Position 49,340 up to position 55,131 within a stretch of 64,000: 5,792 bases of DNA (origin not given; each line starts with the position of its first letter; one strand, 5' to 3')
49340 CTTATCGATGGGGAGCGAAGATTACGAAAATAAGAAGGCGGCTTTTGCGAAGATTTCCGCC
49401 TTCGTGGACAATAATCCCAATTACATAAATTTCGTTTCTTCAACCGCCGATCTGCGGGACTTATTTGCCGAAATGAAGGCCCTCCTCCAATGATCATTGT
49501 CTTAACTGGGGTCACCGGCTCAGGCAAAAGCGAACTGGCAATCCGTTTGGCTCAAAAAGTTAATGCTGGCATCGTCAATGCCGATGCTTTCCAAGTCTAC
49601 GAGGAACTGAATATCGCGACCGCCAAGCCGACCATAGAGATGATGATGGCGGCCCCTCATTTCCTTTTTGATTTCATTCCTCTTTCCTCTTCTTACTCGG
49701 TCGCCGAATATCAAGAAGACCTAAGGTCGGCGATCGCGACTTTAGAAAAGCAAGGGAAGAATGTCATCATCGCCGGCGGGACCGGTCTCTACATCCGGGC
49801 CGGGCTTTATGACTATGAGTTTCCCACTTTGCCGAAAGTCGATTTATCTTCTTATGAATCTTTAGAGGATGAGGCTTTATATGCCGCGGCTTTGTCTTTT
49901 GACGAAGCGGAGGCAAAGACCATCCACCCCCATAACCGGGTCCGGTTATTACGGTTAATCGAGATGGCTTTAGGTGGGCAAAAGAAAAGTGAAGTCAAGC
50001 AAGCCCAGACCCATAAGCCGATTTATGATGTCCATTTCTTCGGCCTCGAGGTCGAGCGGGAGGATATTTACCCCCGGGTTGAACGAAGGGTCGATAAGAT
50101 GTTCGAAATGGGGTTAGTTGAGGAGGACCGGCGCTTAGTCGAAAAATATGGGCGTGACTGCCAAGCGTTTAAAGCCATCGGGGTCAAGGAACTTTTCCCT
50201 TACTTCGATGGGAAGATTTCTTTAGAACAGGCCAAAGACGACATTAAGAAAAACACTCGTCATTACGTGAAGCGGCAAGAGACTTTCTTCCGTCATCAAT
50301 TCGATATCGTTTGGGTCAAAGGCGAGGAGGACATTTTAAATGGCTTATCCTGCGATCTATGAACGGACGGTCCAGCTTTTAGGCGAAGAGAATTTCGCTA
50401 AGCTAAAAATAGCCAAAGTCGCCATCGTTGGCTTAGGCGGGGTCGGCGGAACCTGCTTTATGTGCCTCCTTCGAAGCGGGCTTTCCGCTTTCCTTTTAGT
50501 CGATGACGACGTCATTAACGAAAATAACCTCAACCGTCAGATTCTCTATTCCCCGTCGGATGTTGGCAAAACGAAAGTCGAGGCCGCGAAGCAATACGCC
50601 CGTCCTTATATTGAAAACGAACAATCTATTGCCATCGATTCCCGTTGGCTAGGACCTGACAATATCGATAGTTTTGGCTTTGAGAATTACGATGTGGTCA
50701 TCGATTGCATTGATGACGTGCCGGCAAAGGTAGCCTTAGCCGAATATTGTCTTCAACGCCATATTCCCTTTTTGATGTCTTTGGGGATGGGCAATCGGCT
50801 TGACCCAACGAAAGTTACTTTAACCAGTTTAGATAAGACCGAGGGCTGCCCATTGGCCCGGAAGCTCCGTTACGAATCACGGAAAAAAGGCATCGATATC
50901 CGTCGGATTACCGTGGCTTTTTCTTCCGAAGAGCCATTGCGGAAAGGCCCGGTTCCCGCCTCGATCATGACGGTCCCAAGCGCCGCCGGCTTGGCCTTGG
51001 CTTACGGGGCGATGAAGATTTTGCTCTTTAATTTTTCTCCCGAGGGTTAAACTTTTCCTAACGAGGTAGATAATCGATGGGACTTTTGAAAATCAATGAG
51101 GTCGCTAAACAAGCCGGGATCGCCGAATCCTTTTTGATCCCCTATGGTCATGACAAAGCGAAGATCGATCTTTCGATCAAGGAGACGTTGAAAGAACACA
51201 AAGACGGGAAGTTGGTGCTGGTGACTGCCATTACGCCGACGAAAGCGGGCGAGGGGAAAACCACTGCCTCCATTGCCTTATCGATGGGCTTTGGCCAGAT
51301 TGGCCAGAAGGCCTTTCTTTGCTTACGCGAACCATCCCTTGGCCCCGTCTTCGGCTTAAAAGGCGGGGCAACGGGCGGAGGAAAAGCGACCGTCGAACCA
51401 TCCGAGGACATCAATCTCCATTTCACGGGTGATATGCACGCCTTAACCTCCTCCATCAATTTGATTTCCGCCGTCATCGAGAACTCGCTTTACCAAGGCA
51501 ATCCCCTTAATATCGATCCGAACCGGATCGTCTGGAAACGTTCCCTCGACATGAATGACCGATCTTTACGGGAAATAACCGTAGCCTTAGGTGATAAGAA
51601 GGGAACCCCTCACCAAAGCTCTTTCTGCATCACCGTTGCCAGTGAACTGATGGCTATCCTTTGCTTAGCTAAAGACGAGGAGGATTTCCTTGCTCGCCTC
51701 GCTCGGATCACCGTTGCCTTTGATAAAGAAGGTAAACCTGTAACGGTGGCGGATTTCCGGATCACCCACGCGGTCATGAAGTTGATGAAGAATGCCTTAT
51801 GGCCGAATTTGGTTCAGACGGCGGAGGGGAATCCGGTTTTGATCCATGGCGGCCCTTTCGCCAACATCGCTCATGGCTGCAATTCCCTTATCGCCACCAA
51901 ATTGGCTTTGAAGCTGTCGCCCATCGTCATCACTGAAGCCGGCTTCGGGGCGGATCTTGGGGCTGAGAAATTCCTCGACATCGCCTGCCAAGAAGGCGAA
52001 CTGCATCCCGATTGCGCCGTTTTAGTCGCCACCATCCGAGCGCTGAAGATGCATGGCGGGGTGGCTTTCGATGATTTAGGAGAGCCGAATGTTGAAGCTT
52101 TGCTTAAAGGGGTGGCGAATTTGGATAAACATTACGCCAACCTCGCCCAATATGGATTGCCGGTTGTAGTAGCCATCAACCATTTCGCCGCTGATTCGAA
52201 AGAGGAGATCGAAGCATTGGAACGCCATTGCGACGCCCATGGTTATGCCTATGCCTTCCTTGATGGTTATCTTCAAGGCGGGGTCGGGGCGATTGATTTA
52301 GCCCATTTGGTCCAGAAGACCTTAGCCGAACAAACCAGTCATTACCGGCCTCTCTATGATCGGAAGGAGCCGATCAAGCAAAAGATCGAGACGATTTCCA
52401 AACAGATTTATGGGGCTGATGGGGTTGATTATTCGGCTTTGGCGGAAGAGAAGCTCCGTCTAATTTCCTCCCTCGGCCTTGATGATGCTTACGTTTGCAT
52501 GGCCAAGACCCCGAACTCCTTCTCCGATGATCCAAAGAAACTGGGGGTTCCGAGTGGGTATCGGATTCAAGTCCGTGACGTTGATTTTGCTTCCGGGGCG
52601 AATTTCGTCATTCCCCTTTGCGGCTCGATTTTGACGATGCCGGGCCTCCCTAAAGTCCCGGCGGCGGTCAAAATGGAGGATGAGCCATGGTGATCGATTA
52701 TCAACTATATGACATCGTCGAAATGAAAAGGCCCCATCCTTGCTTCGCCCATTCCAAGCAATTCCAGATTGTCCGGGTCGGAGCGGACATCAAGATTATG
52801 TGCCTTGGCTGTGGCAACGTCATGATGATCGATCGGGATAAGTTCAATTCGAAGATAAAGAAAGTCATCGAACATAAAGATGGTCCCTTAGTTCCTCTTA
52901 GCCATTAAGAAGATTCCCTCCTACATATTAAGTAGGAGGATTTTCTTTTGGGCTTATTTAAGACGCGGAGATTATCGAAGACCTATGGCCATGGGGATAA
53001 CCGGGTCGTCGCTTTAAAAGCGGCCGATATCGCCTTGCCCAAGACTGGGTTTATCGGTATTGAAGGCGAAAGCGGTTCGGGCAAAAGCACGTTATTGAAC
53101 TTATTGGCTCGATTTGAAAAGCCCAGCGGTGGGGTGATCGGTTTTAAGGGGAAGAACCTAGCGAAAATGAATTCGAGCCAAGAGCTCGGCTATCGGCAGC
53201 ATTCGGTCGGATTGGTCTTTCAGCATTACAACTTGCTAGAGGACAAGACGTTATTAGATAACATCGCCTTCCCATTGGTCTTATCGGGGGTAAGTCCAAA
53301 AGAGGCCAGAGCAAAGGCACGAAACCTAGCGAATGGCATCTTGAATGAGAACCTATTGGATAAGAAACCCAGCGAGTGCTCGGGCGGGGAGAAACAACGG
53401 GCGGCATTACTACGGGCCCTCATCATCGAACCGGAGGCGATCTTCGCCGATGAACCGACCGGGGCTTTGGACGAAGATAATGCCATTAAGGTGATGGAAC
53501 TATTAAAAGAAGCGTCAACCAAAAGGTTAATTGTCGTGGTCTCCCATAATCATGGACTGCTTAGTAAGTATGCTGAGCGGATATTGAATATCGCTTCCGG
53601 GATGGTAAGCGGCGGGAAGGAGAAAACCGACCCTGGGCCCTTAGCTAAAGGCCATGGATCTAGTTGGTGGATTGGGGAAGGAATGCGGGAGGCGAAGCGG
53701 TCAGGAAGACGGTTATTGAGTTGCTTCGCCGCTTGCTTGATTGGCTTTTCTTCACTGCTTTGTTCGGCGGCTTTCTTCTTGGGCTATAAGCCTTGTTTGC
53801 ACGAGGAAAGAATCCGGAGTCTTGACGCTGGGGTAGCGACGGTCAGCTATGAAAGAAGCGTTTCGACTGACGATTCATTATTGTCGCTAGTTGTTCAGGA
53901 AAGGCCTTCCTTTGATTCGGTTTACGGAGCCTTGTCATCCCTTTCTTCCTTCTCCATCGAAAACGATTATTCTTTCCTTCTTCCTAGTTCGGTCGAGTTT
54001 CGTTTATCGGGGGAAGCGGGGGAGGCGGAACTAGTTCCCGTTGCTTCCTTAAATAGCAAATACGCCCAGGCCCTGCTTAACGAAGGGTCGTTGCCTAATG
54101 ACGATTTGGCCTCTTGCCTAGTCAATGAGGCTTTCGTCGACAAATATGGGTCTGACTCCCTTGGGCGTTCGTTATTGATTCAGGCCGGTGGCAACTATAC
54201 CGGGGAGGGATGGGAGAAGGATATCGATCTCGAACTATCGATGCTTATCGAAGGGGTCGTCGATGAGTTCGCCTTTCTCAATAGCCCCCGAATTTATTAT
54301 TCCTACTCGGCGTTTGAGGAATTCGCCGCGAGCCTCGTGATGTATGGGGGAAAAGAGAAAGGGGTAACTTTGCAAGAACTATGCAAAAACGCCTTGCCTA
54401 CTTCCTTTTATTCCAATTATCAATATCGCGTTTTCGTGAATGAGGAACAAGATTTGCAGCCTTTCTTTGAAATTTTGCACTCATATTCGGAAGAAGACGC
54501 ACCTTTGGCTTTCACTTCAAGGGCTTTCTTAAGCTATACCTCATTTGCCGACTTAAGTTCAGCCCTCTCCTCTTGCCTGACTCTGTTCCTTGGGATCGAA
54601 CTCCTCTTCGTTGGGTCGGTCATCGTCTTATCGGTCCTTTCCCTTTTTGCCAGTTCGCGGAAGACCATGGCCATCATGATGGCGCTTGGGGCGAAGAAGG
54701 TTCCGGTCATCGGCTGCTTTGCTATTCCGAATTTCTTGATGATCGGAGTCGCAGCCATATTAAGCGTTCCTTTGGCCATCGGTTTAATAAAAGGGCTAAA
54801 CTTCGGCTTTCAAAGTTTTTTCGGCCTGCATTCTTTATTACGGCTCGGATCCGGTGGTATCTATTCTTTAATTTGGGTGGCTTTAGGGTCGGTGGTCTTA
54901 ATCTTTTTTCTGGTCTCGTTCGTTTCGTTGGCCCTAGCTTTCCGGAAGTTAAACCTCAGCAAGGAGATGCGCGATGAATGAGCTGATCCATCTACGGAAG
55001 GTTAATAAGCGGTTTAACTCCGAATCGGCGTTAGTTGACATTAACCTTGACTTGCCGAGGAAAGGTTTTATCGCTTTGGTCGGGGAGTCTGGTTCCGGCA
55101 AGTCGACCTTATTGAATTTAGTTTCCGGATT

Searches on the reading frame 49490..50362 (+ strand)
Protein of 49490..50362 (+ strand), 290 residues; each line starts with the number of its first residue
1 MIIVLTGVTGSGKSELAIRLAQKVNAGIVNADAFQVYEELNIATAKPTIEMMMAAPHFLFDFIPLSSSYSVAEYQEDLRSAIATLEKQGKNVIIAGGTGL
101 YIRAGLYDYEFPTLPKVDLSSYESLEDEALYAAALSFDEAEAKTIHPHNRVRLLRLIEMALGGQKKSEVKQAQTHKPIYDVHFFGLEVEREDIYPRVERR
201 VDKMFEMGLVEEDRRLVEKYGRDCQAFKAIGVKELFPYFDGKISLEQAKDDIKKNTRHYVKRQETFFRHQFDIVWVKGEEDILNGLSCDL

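Call 42: search_protein_families(library=pfam, proteins=[window:49490-50362:+])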
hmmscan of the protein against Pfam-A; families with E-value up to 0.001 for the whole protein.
window:49490-50362:+ (290 aa): 2 families
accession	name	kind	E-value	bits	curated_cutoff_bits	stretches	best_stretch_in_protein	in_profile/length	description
PF01715.23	IPPT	-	3.2e-68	230.5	23.6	1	35-270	1-243/243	IPP transferase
PF01745.22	IPT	-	3.2e-08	33.7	20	1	3-98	4-99/233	Isopentenyl transferase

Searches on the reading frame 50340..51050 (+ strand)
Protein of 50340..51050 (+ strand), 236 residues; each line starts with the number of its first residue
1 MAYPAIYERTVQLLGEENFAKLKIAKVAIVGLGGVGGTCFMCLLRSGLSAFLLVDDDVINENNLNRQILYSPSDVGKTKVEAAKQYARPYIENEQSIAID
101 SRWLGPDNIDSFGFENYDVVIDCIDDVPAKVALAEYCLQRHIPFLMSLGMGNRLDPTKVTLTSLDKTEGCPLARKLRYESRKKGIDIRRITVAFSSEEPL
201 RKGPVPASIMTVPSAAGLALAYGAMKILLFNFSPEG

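Call 42: search_protein_families(library=pfam, proteins=[window:50340-51050:+])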
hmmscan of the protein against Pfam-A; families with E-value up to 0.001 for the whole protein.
window:50340-51050:+ (236 aa): 1 family
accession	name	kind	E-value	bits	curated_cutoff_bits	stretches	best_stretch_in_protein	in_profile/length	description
PF00899.27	ThiF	-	1.1e-35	123.4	28.1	1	7-229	1-203/238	ThiF family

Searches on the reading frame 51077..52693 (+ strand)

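Call 42: search_protein_families(library=pfam, proteins=[window:51077-52693:+])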
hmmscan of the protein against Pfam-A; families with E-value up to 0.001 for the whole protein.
window:51077-52693:+ (538 aa): 1 family
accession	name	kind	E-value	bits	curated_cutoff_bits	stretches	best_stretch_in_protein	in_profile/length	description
PF01268.25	FTHFS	-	1.1e-228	760.5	27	1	4-534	13-545/556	Formate--tetrahydrofolate ligase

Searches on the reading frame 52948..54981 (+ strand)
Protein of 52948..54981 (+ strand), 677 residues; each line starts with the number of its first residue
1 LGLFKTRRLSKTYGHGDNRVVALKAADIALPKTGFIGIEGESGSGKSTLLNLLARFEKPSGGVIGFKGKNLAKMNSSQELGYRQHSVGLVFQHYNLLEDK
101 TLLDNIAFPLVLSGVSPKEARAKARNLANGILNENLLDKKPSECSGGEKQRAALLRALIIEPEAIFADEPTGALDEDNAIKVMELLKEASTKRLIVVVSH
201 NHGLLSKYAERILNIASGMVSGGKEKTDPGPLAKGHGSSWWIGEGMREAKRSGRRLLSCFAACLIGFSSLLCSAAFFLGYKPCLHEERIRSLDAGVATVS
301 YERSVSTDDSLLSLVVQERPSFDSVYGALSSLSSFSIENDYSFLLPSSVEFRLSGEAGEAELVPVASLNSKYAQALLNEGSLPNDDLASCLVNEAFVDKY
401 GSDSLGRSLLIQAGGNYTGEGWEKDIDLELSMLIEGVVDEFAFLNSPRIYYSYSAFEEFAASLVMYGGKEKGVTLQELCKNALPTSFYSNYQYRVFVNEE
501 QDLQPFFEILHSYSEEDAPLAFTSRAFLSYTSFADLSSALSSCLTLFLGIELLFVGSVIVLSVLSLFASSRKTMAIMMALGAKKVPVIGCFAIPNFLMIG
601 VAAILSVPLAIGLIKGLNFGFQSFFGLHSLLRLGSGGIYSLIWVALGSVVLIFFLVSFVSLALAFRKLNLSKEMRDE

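Call 42: search_protein_families(library=pfam, proteins=[window:52948-54981:+])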
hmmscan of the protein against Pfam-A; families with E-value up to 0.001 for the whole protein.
window:52948-54981:+ (677 aa): 3 families
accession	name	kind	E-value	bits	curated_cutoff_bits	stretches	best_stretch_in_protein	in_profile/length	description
PF00005.33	ABC_tran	-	1.2e-24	87.9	25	1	24-171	2-136/137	ABC transporter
PF02463.25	SMC_N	-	9.9e-06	25.6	40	1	142-215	135-211/220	RecF/RecN/SMC N terminal domain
PF02687.27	FtsX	-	0.00039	20.9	25.5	1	546-666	2-117/120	FtsX-like permease C-terminal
